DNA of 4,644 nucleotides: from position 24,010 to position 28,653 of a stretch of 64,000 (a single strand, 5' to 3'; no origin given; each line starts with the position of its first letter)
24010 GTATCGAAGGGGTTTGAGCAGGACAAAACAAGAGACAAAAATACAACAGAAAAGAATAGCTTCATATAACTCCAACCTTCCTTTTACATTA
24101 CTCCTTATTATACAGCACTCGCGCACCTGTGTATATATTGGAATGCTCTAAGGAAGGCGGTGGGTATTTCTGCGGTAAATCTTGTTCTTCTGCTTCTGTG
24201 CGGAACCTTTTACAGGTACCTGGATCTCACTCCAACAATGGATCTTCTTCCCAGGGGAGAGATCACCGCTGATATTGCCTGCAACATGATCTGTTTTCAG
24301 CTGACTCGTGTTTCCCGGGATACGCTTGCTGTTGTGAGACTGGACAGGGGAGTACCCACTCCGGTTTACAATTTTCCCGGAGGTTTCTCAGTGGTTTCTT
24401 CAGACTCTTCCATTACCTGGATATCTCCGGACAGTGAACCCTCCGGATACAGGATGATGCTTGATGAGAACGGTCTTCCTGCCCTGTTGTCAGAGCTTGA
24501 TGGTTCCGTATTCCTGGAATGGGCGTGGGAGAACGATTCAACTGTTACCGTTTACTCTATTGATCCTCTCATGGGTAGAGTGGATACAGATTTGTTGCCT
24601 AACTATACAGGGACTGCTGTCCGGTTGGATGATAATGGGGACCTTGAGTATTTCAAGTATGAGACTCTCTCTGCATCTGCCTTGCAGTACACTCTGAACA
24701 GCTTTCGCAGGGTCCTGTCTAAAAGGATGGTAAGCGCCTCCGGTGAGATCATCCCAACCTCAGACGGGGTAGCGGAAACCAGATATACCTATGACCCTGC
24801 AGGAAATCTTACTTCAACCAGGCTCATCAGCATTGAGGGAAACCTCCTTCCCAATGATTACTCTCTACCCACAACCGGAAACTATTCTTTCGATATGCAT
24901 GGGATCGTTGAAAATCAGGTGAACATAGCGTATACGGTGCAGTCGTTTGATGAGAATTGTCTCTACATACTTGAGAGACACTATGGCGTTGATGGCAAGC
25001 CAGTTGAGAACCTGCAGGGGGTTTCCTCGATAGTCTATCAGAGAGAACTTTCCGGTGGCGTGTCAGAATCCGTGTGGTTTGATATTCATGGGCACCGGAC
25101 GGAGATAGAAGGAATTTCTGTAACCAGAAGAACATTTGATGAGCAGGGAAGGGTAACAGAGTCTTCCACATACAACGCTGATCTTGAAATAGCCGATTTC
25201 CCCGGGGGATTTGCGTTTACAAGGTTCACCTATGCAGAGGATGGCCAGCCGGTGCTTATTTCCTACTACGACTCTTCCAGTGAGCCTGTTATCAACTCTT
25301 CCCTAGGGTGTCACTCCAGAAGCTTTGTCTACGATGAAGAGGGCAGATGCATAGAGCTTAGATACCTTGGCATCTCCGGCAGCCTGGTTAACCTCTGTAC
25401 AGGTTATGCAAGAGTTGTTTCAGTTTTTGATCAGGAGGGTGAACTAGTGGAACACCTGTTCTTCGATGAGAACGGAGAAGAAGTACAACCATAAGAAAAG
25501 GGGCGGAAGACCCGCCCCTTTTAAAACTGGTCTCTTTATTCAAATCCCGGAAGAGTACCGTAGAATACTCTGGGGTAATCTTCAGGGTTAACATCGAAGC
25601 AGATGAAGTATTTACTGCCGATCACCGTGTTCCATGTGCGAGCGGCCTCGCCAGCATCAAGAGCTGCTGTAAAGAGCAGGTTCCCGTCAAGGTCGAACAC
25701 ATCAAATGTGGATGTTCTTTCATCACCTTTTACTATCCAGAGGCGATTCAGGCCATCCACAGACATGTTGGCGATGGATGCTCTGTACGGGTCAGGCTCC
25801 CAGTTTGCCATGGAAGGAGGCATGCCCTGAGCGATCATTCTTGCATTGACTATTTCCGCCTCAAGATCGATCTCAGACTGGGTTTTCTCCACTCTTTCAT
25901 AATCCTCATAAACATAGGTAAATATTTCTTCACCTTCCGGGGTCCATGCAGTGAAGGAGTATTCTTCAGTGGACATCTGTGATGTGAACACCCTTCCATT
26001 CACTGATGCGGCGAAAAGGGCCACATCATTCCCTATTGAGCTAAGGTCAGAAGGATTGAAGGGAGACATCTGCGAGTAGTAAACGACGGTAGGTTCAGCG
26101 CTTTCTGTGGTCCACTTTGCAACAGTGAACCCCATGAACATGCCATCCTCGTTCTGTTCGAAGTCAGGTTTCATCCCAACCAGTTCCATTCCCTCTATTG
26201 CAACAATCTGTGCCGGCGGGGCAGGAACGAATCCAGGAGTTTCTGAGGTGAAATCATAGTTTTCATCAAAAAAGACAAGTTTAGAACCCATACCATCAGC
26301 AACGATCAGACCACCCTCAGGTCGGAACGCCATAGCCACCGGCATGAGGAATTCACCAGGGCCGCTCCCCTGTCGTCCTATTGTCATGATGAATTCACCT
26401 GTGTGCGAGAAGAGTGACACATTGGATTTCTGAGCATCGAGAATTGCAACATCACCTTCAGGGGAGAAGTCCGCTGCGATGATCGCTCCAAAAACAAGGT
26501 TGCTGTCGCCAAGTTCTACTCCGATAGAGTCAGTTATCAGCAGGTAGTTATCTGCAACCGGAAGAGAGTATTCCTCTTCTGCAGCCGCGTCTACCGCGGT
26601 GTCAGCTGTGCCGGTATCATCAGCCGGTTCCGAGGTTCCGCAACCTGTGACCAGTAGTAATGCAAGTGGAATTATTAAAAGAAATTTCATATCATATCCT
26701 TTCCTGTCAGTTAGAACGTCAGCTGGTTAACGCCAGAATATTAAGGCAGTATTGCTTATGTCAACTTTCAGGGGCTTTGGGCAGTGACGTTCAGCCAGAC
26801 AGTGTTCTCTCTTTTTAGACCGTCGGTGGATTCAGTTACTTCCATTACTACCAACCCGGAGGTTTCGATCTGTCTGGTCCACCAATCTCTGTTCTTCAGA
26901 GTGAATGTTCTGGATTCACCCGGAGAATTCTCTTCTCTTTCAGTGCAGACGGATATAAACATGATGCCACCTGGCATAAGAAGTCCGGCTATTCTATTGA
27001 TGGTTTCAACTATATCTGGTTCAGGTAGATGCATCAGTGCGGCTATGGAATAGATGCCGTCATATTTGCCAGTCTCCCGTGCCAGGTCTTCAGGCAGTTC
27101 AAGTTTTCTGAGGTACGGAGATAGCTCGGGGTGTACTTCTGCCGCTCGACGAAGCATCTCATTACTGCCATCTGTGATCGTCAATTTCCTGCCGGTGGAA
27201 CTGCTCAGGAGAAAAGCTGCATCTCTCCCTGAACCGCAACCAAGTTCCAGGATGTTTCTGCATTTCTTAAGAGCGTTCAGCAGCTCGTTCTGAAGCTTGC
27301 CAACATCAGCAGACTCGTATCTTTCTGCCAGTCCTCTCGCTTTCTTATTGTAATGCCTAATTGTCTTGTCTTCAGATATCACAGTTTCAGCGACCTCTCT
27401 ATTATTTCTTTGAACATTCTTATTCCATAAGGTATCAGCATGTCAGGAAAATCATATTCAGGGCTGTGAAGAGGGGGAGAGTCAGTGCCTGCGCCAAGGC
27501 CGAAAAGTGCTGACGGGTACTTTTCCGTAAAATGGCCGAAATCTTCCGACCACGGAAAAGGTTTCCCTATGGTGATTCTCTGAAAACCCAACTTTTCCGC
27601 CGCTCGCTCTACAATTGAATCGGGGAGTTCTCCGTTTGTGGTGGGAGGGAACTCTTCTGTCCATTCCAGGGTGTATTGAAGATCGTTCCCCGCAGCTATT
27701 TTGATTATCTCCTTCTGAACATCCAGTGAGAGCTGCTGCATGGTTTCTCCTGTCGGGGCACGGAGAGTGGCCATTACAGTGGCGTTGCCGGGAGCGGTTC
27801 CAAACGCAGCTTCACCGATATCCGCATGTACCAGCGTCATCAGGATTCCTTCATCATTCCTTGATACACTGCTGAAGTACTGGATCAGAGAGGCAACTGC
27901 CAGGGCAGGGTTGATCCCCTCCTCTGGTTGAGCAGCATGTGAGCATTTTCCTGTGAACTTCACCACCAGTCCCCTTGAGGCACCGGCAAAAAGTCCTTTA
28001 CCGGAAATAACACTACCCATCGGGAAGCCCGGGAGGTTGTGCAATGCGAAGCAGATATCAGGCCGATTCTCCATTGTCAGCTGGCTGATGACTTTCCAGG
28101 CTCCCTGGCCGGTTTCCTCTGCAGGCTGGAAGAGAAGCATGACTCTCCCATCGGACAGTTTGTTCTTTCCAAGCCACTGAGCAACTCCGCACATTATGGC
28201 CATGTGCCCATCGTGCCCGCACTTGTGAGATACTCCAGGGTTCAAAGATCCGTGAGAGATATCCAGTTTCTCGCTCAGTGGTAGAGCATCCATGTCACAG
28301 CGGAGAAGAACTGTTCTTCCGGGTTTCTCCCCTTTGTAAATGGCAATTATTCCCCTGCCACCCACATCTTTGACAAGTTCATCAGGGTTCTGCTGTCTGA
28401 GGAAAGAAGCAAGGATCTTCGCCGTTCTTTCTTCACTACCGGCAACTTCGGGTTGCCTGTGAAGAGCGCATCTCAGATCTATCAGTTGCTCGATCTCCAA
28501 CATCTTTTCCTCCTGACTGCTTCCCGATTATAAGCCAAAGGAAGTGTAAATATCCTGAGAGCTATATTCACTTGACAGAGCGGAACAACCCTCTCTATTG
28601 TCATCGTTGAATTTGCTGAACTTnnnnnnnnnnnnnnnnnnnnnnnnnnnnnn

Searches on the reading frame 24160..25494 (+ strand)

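Call 71: search_protein_families(library=pfam, proteins=[window:24160-25494:+], max_evalue=0.0001)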
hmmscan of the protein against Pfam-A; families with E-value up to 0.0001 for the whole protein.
window:24160-25494:+ (444 aa): 1 family
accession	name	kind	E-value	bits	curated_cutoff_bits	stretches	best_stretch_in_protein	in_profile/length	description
PF05593.20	RHS_repeat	-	6.2e-07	30.1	22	0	205-220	17-31/38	RHS Repeat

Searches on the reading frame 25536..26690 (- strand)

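Call 71: search_protein_families(library=pfam, proteins=[window:25536-26690:-], max_evalue=0.0001)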
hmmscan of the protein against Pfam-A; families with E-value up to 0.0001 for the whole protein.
window:25536-26690:- (384 aa): 1 family
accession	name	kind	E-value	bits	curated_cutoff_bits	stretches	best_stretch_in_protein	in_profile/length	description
PF17170.10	DUF5128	-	6.5e-10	39.1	22.9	1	82-259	57-233/321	6-bladed beta-propeller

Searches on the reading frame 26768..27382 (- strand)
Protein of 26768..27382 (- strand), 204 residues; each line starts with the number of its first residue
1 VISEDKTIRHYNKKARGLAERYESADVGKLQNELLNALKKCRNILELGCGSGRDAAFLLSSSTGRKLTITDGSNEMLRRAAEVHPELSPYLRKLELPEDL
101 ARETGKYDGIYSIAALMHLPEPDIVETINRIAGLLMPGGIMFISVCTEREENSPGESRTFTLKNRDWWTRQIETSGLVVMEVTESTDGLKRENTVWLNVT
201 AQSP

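Call 71: search_protein_families(library=pfam, proteins=[window:26768-27382:-], max_evalue=0.0001)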
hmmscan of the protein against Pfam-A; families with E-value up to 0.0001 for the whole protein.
window:26768-27382:- (204 aa): 7 families
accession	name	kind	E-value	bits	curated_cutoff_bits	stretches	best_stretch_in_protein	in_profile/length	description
PF13649.12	Methyltransf_25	-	9.5e-14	52.3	27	1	44-139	1-97/97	Methyltransferase domain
PF08242.18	Methyltransf_12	-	4.3e-13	50.3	30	1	45-140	1-97/98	Methyltransferase domain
PF13489.12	Methyltransf_23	-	1.2e-11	45.1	27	1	26-151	8-125/164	Methyltransferase domain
PF08241.18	Methyltransf_11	-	5e-10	40.3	21.2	1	45-143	1-95/95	Methyltransferase domain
PF13847.12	Methyltransf_31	-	8.2e-07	29.3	27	1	41-152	4-118/145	Methyltransferase domain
PF05891.18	Methyltransf_PK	-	8e-06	26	27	1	29-181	44-198/218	AdoMet dependent proline di-methyltransferase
PF03848.20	TehB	-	3.5e-05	23.7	20.4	1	22-163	13-152/193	Tellurite resistance protein TehB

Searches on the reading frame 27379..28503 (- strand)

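Call 71: search_protein_families(library=pfam, proteins=[window:27379-28503:-], max_evalue=0.0001)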
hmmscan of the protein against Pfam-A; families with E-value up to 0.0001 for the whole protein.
window:27379-28503:- (374 aa): 1 family
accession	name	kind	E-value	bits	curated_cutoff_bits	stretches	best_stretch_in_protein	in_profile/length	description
PF01546.33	Peptidase_M20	-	2.6e-27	96.5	24.6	1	66-369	1-205/206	Peptidase family M20/M25/M40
